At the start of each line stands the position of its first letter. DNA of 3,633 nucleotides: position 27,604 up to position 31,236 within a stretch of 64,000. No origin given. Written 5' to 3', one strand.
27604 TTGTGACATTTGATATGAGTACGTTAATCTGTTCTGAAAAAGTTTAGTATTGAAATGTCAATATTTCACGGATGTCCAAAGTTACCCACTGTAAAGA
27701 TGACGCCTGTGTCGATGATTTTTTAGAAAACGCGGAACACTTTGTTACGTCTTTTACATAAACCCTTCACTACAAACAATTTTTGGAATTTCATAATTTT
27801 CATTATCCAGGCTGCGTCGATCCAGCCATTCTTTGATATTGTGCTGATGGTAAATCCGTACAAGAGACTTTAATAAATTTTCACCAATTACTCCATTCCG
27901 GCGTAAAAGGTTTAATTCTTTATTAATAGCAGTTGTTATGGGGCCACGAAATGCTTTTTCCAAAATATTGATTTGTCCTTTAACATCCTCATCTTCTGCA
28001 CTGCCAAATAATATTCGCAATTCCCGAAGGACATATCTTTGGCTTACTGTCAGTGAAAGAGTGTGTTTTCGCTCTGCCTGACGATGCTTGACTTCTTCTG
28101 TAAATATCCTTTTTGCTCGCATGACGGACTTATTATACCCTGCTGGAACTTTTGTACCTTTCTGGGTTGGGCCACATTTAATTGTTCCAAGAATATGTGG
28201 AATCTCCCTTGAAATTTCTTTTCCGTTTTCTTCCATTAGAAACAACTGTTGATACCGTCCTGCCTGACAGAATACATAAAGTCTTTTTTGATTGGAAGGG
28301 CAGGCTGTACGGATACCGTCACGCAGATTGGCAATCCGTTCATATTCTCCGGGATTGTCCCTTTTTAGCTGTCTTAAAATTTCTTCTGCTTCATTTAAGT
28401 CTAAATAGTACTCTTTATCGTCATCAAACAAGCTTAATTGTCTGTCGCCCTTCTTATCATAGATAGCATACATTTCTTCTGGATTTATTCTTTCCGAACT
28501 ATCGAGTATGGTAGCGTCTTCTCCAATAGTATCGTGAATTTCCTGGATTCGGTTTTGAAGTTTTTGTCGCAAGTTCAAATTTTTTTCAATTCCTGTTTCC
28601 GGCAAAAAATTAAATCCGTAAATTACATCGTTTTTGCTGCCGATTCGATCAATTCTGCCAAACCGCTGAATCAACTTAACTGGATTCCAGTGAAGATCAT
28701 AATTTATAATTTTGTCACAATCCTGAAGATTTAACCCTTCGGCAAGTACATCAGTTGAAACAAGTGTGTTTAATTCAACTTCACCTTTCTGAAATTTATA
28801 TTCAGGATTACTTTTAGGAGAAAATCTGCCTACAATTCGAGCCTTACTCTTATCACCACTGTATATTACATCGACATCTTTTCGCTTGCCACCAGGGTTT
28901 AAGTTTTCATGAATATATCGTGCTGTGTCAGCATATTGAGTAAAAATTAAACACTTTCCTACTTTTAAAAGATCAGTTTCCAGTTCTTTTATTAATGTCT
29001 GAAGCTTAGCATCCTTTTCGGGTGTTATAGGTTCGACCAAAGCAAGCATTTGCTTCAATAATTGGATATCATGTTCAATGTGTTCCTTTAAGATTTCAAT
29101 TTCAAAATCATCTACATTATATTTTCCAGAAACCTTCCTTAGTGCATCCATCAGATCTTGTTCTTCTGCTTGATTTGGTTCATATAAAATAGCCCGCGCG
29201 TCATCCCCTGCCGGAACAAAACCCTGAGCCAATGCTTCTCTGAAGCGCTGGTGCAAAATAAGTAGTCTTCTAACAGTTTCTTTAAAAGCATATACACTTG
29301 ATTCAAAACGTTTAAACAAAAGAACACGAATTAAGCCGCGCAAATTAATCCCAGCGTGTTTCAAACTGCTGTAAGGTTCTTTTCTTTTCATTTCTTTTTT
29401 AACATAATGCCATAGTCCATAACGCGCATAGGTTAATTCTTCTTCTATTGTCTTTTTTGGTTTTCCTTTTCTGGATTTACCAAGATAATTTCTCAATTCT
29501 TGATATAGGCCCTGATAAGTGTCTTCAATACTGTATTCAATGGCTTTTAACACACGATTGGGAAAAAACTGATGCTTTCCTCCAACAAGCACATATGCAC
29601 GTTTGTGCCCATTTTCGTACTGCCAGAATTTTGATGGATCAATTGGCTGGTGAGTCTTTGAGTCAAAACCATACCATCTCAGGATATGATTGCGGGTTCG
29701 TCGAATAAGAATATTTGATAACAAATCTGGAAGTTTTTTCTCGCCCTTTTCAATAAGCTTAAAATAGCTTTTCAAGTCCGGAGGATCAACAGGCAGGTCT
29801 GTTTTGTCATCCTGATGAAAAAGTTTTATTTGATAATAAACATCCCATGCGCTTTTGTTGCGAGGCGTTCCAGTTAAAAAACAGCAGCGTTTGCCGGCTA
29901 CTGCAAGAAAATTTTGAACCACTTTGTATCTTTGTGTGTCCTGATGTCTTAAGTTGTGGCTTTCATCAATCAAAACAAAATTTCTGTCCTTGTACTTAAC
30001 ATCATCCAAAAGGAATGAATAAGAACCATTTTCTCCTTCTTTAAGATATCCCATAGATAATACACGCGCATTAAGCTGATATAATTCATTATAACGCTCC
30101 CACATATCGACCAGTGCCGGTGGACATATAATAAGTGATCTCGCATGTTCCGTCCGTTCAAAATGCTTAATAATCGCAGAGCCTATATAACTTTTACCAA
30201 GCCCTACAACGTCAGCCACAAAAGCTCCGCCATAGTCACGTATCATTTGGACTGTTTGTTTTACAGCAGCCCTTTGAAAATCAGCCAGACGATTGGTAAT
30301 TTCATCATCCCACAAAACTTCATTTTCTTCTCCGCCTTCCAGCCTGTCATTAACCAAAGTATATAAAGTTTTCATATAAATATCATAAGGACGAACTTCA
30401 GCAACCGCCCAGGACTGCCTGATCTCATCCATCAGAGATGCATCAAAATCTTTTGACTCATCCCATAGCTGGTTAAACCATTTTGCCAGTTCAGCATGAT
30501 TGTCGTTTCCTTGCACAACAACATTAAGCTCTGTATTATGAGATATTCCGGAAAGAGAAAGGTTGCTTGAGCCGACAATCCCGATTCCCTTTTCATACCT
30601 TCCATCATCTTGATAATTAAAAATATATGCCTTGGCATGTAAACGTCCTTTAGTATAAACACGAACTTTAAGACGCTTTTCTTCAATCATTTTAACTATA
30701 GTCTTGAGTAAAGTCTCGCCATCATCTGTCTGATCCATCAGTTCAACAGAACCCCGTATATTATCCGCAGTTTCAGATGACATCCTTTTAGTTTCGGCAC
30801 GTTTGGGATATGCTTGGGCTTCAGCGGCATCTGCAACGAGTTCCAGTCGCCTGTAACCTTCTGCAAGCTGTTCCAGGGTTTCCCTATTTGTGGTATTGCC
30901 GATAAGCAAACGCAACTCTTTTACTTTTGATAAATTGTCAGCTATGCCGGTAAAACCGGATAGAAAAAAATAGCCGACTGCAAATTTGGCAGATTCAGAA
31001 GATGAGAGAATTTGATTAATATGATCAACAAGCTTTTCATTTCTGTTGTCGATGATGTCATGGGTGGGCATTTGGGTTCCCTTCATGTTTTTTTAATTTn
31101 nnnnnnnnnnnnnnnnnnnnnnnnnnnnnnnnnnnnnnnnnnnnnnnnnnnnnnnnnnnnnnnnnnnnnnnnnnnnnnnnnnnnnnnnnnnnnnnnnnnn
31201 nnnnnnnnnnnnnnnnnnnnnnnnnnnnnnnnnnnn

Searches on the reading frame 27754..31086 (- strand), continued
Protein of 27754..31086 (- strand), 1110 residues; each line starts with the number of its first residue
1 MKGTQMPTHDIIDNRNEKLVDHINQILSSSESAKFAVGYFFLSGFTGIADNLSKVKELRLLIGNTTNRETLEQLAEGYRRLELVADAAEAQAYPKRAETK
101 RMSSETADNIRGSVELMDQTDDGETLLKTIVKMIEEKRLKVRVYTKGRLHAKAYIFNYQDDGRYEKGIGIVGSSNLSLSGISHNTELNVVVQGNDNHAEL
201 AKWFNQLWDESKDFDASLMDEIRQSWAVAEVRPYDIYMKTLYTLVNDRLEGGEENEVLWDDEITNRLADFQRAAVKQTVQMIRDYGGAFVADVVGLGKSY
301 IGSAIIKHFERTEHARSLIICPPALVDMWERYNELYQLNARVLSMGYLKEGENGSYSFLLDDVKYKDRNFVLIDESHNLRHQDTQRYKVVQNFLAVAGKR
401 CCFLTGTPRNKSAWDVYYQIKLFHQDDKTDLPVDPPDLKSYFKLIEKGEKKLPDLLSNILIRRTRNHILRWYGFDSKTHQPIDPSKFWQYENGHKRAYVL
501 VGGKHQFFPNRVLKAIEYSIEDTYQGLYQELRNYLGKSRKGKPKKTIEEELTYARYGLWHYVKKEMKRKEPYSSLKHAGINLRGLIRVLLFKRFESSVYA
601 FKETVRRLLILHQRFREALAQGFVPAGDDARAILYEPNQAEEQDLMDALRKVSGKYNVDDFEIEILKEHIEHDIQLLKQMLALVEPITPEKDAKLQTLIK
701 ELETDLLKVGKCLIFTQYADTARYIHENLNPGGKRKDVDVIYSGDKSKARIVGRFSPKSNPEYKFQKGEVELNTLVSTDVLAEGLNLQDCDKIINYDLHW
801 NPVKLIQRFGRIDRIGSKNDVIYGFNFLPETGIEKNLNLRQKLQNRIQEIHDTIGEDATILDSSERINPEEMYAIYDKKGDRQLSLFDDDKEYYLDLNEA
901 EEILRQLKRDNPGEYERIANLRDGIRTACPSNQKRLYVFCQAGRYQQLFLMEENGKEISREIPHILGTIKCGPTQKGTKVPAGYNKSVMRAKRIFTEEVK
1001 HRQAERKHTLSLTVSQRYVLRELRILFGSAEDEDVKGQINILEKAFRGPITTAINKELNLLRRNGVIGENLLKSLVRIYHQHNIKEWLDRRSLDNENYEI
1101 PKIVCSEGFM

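Call 76: search_protein_families(library=pfam, proteins=[L002:6677-8023:+, L002:8406-9059:+, L002:9287-9952:+, L002:14186-16081:+, L045:13577-15622:+, L045:15625-16704:+, L045:5188-6483:+, L046:9940-11637:+, L046:11630-13048:+, L072:13559-16096:-], max_evalue=0.001)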
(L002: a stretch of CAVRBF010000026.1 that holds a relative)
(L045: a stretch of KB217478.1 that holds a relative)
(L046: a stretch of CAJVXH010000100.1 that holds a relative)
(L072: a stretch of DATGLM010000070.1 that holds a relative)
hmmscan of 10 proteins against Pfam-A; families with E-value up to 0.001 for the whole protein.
L002:6677-8023:+ (448 aa): 7 families
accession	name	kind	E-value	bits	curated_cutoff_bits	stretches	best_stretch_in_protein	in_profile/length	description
PF08448.16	PAS_4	-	1.6e-48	163.9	23.1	3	174-283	2-110/110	PAS fold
PF13426.13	PAS_9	-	1e-47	161.1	27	3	300-402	2-103/103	PAS domain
PF00989.32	PAS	-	8.8e-44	148.6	22.6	3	290-400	2-113/113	PAS fold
PF08447.18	PAS_3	-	1.2e-24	86.8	25.6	2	190-273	2-87/89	PAS fold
PF13188.13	PAS_8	-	3.3e-22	78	21.8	2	290-336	2-46/65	PAS domain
PF13596.12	PAS_10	-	1.5e-06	29.2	22.1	0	180-279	12-106/106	PAS domain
PF24820.1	Diguanyl_cycl_sensor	-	0.00031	21.1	28.1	0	173-211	2-40/109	Diguanylate cyclase-like sensor domain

L002:8406-9059:+ (217 aa): 2 families
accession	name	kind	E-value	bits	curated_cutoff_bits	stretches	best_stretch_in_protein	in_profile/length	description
PF02518.31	HATPase_c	-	1.4e-18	67.8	26.4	1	3-70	40-109/111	Histidine kinase-, DNA gyrase B-, and HSP90-like ATPase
PF00072.30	Response_reg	-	8.6e-16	58.5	30.2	1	94-205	1-110/111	Response regulator receiver domain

L002:9287-9952:+ (221 aa): 3 families
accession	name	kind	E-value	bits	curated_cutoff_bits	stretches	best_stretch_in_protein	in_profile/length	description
PF05168.19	HEPN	-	4.8e-15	56.2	22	1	114-193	4-83/117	HEPN domain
PF01909.29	NTP_transf_2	-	3.8e-12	46.9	21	1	12-86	7-81/93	Nucleotidyltransferase domain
PF18765.7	Polbeta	-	2.6e-10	40.8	26.9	1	17-78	8-70/93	Polymerase beta, Nucleotidyltransferase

L002:14186-16081:+ (631 aa): 8 families
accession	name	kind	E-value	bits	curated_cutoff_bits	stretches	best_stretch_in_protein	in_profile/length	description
PF00437.27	T2SSE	-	2.3e-128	428.4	24.9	1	167-544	6-370/370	Type II/IV secretion system protein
PF05157.20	MshEN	-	1.2e-19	70.6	23.1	1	44-129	1-87/90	MshEN domain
PF13401.12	AAA_22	-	9.1e-06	26.4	27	1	302-338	4-40/130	AAA domain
PF12773.13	DZR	-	1.2e-05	25.8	27.3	1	556-598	1-44/45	Double zinc ribbon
PF13191.12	AAA_16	-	3.6e-05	24.8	32.6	1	291-390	11-103/167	AAA ATPase domain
PF20720.3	nSTAND3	-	5.8e-05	23.3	27.2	1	302-343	16-57/155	Novel STAND NTPase 3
PF13248.11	Zn_ribbon_3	-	0.00039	20.2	27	1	577-598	1-22/26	zinc-ribbon domain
PF02492.25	cobW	-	0.00062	19.8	20.7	0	306-336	3-34/180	CobW/HypB/UreG, nucleotide-binding domain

L045:13577-15622:+ (681 aa): 7 families
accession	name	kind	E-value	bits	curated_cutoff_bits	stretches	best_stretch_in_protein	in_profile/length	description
PF17863.7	AAA_lid_2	-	5.5e-16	58.5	22.7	1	277-340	2-64/74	AAA lid domain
PF13519.12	VWA_2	-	5.1e-14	53.2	27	1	486-591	1-106/107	von Willebrand factor type A domain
PF01078.27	Mg_chelatase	-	9.5e-14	51.7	20.3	1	134-200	93-159/207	Magnesium chelatase, subunit ChlI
PF07728.20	AAA_5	-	3.2e-09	37.4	22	1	110-207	31-134/139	AAA domain (dynein-related subfamily)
PF00158.32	Sigma54_activat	-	4.7e-08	33.3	20.2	1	108-212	52-162/168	Sigma-54 interaction domain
PF00493.29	MCM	-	9.5e-07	28.6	23.3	1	126-204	100-178/224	MCM P-loop domain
PF00092.34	VWA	-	2.3e-06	28.4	23.8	1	486-635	2-138/174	von Willebrand factor type A domain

L045:15625-16704:+ (359 aa): 1 family
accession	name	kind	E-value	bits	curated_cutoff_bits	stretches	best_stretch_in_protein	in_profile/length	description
PF01207.24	Dus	-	2.5e-85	286.8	20.4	1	37-340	2-302/311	Dihydrouridine synthase (Dus)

L045:5188-6483:+ (431 aa): 2 families
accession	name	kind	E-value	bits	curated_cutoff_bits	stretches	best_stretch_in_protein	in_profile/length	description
PF00324.27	AA_permease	-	2.4e-43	149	24.6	1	19-416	2-419/470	Amino acid permease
PF13520.12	AA_permease_2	-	4.8e-37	128.3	27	1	14-402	1-403/427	Amino acid permease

L046:9940-11637:+ (565 aa): 5 families
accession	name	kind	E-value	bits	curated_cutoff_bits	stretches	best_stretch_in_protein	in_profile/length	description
PF13175.12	AAA_15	-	4.2e-22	79.7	32.1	2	202-317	242-374/374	AAA ATPase domain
PF13304.12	AAA_21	-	2.9e-19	70.7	27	1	25-315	1-301/304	AAA domain, putative AbiEii toxin, Type IV TA system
PF02463.25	SMC_N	-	2.4e-08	34.1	40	0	222-323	107-206/220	RecF/RecN/SMC N terminal domain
PF13476.12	AAA_23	-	2.7e-05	25.4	27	1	6-51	2-47/201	AAA domain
PF20469.4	OLD-like_TOPRIM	-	5.4e-05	24.1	23.2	1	355-423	1-67/67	Overcoming lysogenization defect protein-like, TOPRIM domain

L046:11630-13048:+ (472 aa): 2 families
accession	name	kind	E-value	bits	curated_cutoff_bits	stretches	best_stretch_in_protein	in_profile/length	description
PF00580.27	UvrD-helicase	-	3e-09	37.4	23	1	100-170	191-262/271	UvrD/REP helicase N-terminal domain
PF13245.12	AAA_19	-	2.2e-05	25.1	25.1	1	7-162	8-132/134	AAA domain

L072:13559-16096:- (845 aa): 2 families
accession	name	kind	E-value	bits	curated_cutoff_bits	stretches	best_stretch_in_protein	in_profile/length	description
PF00521.26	DNA_topoisoIV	-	3.4e-122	408.8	31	1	46-492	1-431/432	DNA gyrase/topoisomerase IV, subunit A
PF03989.18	DNA_gyraseA_C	-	2.9e-29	100.7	27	3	577-626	1-47/48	DNA gyrase C-terminal domain, beta-propeller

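Call 85: search_dna_similar(query=window:27754-31086:-, collection=phages, mode=protein, max_evalue=1e-20, max_rows=10)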
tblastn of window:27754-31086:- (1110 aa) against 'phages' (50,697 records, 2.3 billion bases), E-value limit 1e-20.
Records with a match: 3; places in all: 4; records where one place covers at least 80% of the query: 0.
Best place of each record, by identity: <60% 3.
By first word of the organism name: Bacteriophage 2; Erysipelothrix 1.
By host as written in the record: - 2; Erysipelothrix rhusiopathiae ZJ 1.
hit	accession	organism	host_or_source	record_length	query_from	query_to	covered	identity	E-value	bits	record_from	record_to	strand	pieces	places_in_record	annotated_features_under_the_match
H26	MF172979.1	Erysipelothrix phage phi1605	Erysipelothrix rhusiopathiae ZJ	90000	13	857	76%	29.0%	7e-60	232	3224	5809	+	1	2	DEAD/DEAH box helicase-like protein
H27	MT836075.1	Bacteriophage sp.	human fecal samples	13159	386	871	44%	28.8%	2e-32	144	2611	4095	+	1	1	record has no annotation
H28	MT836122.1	Bacteriophage sp.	human fecal samples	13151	582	866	26%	32.7%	8e-35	151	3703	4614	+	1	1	record has no annotation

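Call 86: get_annotated_region(hit=H9, flank=7000)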
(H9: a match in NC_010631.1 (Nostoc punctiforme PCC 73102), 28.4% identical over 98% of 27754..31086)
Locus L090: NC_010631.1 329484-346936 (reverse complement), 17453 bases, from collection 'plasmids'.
description: Nostoc punctiforme PCC 73102 plasmid pNPUN01, complete sequence
organism: Nostoc punctiforme PCC 73102 (NCBI taxid 63737)
taxonomy: Bacteria; Cyanobacteriota; Cyanophyceae; Nostocales; Nostocaceae; Nostoc; Nostoc punctiforme; Nostoc punctiforme PCC 73102
host: -; source: -; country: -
typing (MOB-suite, as given by PLSDB): conjugative; replicon rep_cluster_317; relaxase MOBF; mating-pair formation MPF_T
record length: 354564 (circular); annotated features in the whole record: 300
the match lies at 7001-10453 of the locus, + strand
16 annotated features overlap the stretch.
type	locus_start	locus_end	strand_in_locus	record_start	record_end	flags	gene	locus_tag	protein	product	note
CDS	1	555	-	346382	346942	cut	-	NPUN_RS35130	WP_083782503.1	hypothetical protein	-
CDS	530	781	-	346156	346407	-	-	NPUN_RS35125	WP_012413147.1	hypothetical protein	-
CDS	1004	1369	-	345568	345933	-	-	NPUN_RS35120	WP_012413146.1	hypothetical protein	-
CDS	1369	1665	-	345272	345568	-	-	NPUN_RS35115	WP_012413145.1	hypothetical protein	-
CDS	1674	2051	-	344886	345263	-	-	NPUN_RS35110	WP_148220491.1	hypothetical protein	-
CDS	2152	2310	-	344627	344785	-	-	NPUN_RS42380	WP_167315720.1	hypothetical protein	-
CDS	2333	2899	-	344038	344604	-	-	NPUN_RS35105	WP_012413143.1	hypothetical protein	-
CDS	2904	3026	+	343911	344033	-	-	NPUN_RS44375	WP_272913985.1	hypothetical protein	-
CDS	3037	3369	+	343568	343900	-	-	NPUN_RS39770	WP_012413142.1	hypothetical protein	-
CDS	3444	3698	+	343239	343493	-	-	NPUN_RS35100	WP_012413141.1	helix-turn-helix transcriptional regulator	-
CDS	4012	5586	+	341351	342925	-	-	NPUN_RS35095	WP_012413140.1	hypothetical protein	-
CDS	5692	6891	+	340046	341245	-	-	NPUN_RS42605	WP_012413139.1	hypothetical protein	-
CDS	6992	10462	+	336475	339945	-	-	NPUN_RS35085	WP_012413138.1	helicase-related protein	-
CDS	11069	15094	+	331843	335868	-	-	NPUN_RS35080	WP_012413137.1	RNA-binding domain-containing protein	-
CDS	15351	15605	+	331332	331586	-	-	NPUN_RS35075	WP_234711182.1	hypothetical protein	-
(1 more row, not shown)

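Call 87: get_annotated_region(hit=H12, flank=7000)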
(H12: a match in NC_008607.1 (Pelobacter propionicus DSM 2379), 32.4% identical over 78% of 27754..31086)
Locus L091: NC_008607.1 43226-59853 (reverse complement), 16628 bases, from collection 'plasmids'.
description: Pelobacter propionicus DSM 2379 plasmid pPRO1, complete sequence
organism: Pelobacter propionicus DSM 2379 (NCBI taxid 338966)
taxonomy: Bacteria; Thermodesulfobacteriota; Desulfuromonadia; Desulfuromonadales; Desulfuromonadaceae; Pelobacter; Pelobacter propionicus; Pelobacter propionicus DSM 2379
host: -; source: -; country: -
typing (MOB-suite, as given by PLSDB): non-mobilizable; replicon rep_cluster_1677; mating-pair formation MPF_F
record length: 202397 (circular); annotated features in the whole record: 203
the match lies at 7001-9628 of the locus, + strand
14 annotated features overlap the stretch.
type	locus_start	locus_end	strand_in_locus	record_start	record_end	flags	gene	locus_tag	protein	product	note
CDS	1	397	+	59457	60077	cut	-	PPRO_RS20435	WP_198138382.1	DUF1007 family protein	-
CDS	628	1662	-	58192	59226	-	-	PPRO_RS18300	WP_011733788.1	IS630 family transposase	-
CDS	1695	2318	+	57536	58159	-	-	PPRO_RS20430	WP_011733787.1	high-affinity nickel-transporter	-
CDS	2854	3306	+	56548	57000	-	-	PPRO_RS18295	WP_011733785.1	hypothetical protein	-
CDS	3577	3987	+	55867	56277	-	-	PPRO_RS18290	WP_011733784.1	hypothetical protein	-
CDS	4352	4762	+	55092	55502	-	bamE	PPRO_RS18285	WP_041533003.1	outer membrane protein assembly factor BamE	-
CDS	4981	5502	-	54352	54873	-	-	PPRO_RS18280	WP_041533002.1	DUF2846 domain-containing protein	-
CDS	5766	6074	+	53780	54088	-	-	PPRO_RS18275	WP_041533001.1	helix-turn-helix domain-containing protein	-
CDS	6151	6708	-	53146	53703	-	-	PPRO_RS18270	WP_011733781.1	recombinase family protein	GO:0006310 - DNA recombination [Evidence IEA]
CDS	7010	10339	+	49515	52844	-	-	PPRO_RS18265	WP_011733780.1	helicase-related protein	-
CDS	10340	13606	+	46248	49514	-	-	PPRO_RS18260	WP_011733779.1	DNA methyltransferase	-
CDS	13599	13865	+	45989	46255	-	-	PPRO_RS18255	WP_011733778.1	hypothetical protein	-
CDS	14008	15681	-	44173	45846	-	-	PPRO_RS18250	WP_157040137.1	hypothetical protein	-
CDS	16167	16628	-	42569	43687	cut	-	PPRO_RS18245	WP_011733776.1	XRE family transcriptional regulator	-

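Call 88: get_annotated_region(hit=H13, flank=7000)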
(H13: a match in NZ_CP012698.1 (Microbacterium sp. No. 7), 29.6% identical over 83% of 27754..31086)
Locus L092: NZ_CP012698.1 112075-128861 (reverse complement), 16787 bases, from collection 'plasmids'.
description: Microbacterium sp. No. 7 plasmid A, complete sequence
organism: Microbacterium sp. No. 7 (NCBI taxid 1714373)
taxonomy: Bacteria; Actinomycetota; Actinomycetes; Micrococcales; Microbacteriaceae; Microbacterium; Microbacterium sp. No. 7
host: -; source: whole organism,activated sludge; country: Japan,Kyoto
typing (MOB-suite, as given by PLSDB): non-mobilizable; replicon rep_cluster_1579
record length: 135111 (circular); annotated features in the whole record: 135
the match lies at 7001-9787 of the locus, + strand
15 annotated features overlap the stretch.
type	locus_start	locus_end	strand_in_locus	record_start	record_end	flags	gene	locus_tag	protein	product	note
CDS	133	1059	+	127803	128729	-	dprA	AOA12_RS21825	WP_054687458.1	DNA-processing protein DprA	GO:0009294 - DNA-mediated transformation [Evidence IEA]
CDS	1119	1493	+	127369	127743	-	-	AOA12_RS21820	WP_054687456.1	hypothetical protein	-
CDS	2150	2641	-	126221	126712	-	-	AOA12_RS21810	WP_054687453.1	hypothetical protein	-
CDS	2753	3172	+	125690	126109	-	-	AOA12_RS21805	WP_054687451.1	DUF3846 domain-containing protein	-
CDS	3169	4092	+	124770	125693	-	-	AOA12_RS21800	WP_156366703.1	hypothetical protein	-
CDS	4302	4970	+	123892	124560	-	-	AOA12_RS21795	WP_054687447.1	HNH endonuclease family protein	-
CDS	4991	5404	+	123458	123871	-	-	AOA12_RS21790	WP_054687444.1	hypothetical protein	-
CDS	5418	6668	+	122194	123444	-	-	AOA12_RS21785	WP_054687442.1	hypothetical protein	-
CDS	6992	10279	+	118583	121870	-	-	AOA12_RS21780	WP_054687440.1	helicase-related protein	-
CDS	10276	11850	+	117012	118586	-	-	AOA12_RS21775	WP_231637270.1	hypothetical protein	-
CDS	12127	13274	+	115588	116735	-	-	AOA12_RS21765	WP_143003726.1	IS3 family transposase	-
CDS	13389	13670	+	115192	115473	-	-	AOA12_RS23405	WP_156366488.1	hypothetical protein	-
CDS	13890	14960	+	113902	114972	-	-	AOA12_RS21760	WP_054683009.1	IS110 family transposase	-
CDS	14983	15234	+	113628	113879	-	-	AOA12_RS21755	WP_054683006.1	IS3 family transposase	GO:0015074 - DNA integration [Evidence IEA]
CDS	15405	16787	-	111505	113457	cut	-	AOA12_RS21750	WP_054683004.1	heavy metal translocating P-type ATPase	-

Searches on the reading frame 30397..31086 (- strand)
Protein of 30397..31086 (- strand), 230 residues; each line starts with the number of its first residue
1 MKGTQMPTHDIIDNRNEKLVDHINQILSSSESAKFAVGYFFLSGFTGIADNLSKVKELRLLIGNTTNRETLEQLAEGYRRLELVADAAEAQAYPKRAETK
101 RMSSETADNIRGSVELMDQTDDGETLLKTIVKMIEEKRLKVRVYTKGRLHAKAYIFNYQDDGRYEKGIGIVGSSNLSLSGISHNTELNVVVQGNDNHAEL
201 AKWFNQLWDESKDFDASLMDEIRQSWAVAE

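Call 101: search_solved_structures(query=window:30397-31086:-, max_evalue=1)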
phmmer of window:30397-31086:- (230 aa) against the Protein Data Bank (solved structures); distinct sequences matched with E-value up to 1: 1.
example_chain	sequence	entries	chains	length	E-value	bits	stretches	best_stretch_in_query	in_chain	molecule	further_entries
7clg_A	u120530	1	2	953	0.00089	22.3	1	132-224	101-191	Putative helicase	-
